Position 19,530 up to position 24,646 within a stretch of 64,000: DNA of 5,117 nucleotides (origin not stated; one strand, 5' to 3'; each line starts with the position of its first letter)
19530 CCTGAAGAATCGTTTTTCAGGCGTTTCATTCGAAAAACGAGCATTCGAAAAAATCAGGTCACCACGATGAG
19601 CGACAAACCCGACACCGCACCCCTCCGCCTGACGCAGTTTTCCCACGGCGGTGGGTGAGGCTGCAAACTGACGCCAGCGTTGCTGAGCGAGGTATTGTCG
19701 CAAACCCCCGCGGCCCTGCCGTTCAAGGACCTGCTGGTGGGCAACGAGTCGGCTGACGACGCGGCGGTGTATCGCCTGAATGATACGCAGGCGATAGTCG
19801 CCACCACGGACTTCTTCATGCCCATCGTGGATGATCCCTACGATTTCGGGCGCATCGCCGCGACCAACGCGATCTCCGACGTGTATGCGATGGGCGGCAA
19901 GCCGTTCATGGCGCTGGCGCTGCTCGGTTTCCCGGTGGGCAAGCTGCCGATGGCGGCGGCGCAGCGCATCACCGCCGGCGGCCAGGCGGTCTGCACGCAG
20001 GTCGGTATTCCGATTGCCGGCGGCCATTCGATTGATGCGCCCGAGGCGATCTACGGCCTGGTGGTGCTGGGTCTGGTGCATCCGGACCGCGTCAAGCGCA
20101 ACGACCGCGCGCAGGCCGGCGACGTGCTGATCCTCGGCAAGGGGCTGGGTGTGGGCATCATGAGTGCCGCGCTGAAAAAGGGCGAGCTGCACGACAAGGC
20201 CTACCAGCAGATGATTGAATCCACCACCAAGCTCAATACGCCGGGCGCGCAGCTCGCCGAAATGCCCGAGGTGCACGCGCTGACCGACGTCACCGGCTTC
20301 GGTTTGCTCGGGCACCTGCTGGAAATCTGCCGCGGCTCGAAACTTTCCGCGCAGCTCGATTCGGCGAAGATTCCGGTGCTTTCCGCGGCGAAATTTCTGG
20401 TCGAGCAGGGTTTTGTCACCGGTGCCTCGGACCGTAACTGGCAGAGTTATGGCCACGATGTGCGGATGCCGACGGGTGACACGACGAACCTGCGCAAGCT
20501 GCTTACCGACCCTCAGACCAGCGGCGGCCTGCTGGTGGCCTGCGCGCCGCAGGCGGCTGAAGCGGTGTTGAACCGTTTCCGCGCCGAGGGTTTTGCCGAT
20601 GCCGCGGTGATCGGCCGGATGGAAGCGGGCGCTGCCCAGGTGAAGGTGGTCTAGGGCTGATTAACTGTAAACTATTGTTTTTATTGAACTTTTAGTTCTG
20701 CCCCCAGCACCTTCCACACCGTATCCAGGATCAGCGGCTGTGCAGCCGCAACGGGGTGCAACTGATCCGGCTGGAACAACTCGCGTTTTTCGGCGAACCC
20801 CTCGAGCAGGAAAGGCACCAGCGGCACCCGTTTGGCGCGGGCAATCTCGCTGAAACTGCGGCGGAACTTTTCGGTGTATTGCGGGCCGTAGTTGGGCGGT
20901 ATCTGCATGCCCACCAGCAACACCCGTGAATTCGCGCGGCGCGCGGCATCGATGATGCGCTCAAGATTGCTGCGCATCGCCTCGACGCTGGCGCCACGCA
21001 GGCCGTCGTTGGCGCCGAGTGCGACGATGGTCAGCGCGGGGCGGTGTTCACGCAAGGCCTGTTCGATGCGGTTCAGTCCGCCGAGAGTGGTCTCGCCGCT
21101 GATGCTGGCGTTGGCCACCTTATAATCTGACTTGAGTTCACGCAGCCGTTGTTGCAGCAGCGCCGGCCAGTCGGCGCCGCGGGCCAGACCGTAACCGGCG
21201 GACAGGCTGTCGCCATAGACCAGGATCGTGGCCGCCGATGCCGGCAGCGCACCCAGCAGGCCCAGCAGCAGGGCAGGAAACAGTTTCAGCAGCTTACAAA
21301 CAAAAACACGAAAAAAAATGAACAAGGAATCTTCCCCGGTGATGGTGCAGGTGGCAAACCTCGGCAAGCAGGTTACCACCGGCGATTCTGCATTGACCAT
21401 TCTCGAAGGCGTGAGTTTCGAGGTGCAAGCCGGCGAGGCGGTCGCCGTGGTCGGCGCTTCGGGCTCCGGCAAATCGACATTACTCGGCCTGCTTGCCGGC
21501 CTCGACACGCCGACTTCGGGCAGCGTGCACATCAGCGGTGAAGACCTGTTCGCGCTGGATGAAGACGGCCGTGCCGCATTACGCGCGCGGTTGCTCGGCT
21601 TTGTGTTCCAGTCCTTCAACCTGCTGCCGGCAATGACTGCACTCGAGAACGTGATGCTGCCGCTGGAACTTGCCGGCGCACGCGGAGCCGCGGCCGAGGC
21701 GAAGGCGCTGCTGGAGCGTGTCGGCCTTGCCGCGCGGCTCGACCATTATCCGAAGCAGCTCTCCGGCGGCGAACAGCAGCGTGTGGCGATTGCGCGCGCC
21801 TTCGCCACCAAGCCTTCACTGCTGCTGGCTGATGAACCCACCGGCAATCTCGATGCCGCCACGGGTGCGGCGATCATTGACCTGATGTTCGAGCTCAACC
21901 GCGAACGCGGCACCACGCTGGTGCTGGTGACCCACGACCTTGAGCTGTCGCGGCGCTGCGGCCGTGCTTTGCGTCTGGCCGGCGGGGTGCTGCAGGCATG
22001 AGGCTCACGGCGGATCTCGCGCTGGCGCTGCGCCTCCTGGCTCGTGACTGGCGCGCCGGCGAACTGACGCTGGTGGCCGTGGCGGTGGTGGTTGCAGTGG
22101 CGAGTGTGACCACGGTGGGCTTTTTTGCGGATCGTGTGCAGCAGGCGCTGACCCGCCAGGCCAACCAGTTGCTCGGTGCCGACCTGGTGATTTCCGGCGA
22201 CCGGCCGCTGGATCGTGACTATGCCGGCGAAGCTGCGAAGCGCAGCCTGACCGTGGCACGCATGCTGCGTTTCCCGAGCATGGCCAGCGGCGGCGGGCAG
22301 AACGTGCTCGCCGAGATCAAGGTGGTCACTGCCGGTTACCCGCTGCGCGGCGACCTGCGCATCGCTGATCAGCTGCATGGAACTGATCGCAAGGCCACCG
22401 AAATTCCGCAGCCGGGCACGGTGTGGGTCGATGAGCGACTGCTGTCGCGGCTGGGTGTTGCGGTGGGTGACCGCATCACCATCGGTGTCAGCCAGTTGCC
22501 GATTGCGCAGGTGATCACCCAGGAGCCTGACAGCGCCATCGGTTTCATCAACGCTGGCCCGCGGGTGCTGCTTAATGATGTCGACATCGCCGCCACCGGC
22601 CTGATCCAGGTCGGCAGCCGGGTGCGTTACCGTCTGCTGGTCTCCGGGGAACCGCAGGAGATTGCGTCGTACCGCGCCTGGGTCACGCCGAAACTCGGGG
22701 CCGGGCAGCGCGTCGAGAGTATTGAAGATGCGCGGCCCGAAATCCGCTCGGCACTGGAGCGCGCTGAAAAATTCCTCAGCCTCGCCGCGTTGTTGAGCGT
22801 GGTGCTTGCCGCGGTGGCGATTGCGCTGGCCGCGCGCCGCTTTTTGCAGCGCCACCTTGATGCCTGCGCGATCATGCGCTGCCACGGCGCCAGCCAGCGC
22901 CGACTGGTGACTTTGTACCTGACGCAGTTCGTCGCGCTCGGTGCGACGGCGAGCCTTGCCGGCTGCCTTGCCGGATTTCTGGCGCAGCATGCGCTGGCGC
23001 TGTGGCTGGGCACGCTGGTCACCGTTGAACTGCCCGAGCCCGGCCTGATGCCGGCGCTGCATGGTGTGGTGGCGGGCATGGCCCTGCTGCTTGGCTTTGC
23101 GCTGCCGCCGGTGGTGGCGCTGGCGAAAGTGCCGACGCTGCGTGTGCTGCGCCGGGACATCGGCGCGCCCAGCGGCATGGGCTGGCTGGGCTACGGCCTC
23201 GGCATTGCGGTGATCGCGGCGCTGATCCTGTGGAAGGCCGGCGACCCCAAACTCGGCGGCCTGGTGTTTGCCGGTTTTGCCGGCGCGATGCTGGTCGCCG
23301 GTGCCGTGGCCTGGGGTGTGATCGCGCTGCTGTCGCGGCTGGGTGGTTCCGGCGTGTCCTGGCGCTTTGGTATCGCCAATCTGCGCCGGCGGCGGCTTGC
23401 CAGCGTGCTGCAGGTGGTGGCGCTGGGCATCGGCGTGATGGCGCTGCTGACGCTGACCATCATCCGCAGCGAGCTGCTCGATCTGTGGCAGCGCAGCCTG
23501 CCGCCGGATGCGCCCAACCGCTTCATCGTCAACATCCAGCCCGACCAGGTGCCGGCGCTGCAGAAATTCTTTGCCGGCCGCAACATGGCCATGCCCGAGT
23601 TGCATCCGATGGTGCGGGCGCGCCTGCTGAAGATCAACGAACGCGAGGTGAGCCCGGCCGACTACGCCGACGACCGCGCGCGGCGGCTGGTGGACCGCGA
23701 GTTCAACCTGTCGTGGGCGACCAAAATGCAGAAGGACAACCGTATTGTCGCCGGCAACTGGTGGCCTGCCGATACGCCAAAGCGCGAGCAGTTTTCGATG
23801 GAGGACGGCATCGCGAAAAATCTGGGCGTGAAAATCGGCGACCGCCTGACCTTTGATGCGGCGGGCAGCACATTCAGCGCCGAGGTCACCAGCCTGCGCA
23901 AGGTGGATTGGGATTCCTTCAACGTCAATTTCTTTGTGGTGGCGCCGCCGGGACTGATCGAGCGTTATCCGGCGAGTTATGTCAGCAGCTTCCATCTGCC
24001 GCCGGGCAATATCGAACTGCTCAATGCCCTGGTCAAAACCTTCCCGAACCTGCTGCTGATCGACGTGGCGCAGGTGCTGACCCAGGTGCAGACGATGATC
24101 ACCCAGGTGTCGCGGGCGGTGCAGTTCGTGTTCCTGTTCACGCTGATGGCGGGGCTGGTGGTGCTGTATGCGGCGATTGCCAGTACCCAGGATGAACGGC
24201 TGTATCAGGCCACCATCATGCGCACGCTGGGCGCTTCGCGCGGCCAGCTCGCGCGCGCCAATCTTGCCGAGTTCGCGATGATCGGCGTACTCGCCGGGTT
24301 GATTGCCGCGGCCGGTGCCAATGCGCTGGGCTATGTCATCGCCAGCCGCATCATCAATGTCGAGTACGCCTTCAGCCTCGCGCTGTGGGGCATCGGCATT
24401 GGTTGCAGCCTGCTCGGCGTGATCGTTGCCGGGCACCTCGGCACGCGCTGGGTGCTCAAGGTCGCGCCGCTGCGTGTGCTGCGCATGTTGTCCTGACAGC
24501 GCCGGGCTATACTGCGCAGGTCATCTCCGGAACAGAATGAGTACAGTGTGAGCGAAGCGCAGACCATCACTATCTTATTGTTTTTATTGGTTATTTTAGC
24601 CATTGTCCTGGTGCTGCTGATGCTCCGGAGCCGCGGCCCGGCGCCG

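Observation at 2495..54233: Unexplained recurrent AT-rich element (core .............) at gene boundaries and inside coding N-termini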

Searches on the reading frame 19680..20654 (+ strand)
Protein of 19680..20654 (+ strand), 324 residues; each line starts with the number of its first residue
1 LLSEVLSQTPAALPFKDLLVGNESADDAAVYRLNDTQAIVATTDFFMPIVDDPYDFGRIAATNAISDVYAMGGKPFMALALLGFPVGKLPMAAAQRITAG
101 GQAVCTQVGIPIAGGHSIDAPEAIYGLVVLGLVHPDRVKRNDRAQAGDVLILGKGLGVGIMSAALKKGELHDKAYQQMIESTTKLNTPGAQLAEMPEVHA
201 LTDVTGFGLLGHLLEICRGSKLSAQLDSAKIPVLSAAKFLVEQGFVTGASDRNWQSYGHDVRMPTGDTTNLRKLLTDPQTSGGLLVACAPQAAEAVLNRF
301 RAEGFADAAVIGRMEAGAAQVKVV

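Call 39: search_protein_families(library=pfam, proteins=[window:19680-20654:+], max_evalue=0.00001)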
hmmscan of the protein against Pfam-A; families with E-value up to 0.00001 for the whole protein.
window:19680-20654:+ (324 aa): 2 families
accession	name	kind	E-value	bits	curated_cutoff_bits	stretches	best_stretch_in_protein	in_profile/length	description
PF00586.29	AIRS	-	4.2e-26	92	24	1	26-133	2-112/112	AIR synthase related protein, N-terminal domain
PF02769.27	AIRS_C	-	3.3e-24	86.3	23.1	1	145-318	1-149/156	AIR synthase related protein, C-terminal domain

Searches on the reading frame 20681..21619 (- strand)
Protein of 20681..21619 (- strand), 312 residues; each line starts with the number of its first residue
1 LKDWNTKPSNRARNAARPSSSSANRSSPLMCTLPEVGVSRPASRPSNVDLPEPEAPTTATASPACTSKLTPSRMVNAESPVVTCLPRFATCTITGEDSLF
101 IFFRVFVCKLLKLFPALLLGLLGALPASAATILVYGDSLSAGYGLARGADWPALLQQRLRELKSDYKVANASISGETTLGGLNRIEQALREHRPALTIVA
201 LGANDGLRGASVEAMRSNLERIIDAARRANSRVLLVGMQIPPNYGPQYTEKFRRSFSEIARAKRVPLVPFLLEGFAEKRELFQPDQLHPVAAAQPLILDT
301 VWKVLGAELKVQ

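Call 39: search_protein_families(library=pfam, proteins=[window:20681-21619:-], max_evalue=0.00001)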
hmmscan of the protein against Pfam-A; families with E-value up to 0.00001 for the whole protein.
window:20681-21619:- (312 aa): 3 families
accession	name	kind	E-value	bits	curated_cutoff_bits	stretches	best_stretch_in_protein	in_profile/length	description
PF13472.12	Lipase_GDSL_2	-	5.3e-26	92.6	32.9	1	134-292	1-174/178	GDSL-like Lipase/Acylhydrolase family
PF00657.28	Lipase_GDSL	-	5.5e-18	66.3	23.6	1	132-298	1-205/208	GDSL-like Lipase/Acylhydrolase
PF25182.1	NonGDSL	-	3.3e-12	46.6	80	1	128-267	26-169/220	Non-GDSL lipase-like family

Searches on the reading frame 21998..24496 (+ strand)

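Call 39: search_protein_families(library=pfam, proteins=[window:21998-24496:+], max_evalue=0.00001)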
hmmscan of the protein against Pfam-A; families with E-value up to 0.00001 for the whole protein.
window:21998-24496:+ (832 aa): 2 families
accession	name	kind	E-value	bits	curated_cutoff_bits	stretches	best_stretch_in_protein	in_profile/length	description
PF02687.27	FtsX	-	2e-13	50.9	25.5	2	262-368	2-110/120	FtsX-like permease C-terminal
PF12704.14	MacB_PCD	-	3.9e-09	37.5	27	0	25-198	3-173/207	MacB-like periplasmic core domain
